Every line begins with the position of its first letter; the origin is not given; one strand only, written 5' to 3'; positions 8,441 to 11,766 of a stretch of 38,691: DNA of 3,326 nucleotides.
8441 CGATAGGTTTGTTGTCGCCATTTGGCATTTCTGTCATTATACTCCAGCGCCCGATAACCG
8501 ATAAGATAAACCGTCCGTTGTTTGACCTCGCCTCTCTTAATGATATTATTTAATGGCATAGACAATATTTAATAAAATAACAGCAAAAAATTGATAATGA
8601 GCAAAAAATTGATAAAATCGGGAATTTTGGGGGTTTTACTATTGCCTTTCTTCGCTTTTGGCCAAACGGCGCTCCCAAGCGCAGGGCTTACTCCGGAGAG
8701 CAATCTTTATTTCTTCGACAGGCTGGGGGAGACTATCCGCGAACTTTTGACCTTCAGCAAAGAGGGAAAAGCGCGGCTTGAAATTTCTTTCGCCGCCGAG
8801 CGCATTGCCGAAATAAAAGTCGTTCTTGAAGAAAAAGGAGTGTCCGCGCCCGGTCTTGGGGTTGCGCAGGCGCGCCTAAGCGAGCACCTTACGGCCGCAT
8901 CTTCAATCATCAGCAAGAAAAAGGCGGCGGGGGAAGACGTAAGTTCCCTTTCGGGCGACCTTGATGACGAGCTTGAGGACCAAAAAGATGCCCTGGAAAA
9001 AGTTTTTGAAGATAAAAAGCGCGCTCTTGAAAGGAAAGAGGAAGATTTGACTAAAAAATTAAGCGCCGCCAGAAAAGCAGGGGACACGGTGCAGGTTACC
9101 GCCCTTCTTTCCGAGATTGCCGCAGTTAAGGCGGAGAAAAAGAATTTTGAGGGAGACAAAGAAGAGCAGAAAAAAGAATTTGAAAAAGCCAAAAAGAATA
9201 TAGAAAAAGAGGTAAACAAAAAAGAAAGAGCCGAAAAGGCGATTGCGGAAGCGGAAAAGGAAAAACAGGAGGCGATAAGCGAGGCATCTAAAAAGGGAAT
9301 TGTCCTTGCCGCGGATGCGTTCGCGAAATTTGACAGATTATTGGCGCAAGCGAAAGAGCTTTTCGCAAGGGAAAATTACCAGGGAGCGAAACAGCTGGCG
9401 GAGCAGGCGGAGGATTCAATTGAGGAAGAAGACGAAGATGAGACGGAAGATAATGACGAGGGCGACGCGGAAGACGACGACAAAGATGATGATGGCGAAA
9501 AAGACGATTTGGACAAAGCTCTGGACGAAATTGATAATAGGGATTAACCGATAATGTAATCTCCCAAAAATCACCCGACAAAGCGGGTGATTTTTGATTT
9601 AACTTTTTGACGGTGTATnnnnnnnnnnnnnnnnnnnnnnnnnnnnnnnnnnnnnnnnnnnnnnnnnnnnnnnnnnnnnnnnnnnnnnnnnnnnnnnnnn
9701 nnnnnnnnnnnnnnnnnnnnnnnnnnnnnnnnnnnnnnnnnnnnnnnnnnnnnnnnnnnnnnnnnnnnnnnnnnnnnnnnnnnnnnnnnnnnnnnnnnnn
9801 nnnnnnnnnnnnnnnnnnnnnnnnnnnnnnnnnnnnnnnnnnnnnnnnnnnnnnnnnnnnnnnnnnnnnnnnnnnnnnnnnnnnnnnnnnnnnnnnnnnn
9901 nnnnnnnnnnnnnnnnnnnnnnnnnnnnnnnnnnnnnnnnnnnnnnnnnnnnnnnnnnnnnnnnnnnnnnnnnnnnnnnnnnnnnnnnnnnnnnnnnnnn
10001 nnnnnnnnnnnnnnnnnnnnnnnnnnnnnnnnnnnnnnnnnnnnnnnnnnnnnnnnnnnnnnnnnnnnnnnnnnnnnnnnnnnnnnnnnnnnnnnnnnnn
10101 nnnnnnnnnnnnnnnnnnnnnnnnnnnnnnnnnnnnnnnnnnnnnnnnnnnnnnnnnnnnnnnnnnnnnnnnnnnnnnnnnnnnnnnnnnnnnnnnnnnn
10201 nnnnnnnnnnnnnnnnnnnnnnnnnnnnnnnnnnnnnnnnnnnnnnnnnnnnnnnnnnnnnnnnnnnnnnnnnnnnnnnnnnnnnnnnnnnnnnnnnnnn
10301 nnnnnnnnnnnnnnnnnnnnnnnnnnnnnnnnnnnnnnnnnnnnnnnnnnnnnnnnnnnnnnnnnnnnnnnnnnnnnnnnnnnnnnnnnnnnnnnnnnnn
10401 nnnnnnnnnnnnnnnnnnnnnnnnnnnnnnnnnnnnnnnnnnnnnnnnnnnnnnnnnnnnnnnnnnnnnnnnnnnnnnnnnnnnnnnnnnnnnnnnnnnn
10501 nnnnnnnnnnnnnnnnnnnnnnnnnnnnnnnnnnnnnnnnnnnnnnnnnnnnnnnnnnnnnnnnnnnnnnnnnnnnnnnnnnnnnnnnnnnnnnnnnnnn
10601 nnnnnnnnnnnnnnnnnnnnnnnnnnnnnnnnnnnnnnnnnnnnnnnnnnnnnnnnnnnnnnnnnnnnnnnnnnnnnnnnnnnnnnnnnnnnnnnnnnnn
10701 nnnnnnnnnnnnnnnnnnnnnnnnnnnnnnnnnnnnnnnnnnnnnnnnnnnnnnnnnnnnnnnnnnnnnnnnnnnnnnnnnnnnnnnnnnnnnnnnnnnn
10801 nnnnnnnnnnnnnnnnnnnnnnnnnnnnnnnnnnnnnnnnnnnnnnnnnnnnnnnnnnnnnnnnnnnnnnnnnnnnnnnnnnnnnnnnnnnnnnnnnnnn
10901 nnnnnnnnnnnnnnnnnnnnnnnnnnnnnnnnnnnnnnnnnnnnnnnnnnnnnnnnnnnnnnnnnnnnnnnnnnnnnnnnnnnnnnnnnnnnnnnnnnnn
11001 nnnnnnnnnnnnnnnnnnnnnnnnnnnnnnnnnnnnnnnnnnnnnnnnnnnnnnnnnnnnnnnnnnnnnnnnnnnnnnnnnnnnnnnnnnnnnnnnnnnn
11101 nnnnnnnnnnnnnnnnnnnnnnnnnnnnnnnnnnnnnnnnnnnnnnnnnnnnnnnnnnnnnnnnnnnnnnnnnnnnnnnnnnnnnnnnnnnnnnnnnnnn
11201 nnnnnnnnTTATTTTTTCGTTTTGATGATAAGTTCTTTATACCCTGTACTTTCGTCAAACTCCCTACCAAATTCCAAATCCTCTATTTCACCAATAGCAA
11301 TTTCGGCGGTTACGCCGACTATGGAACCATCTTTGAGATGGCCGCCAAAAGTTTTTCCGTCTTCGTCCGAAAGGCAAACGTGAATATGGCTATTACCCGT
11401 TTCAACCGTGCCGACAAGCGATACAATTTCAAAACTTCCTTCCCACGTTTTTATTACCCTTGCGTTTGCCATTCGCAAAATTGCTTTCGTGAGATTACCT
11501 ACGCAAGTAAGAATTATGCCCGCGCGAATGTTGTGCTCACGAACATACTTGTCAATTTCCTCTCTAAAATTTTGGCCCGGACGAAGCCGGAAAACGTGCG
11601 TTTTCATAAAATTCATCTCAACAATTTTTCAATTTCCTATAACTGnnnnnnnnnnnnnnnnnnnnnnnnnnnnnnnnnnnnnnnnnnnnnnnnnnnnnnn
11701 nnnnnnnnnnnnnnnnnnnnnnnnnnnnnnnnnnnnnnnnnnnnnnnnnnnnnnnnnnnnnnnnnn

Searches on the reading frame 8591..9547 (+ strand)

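Call 90: search_protein_families(library=padloc, proteins=[window:8591-9547:+], max_evalue=0.00001)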
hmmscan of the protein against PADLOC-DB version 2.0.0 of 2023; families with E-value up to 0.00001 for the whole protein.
window:8591-9547:+ (318 aa): 0 families

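Call 91: search_protein_families(library=pfam, proteins=[window:8591-9547:+], max_evalue=0.01)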
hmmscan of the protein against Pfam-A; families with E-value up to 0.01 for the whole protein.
window:8591-9547:+ (318 aa): 1 family
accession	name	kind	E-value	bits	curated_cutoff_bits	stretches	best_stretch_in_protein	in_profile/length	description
PF18915.5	DUF5667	-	4.6e-10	40.2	27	1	32-126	1-98/99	Domain of unknown function (DUF5667)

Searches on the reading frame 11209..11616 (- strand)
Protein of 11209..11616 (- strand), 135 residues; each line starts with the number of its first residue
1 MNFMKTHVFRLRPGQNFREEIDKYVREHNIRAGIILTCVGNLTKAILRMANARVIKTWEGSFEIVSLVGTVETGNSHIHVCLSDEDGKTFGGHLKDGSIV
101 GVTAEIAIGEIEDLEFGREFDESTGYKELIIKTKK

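Call 4: search_protein_families(library=pfam, proteins=[window:11209-11616:-], max_evalue=0.01)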
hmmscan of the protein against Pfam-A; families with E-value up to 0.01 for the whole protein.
window:11209-11616:- (135 aa): 1 family
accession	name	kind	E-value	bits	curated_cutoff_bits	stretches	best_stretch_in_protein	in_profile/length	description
PF03479.20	PCC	-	9.2e-30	103.8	25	1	5-112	1-116/117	Plants and Prokaryotes Conserved (PCC) domain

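Call 90: search_protein_families(library=padloc, proteins=[window:11209-11616:-], max_evalue=0.00001)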
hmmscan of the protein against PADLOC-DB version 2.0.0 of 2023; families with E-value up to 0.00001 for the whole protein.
window:11209-11616:- (135 aa): 0 families
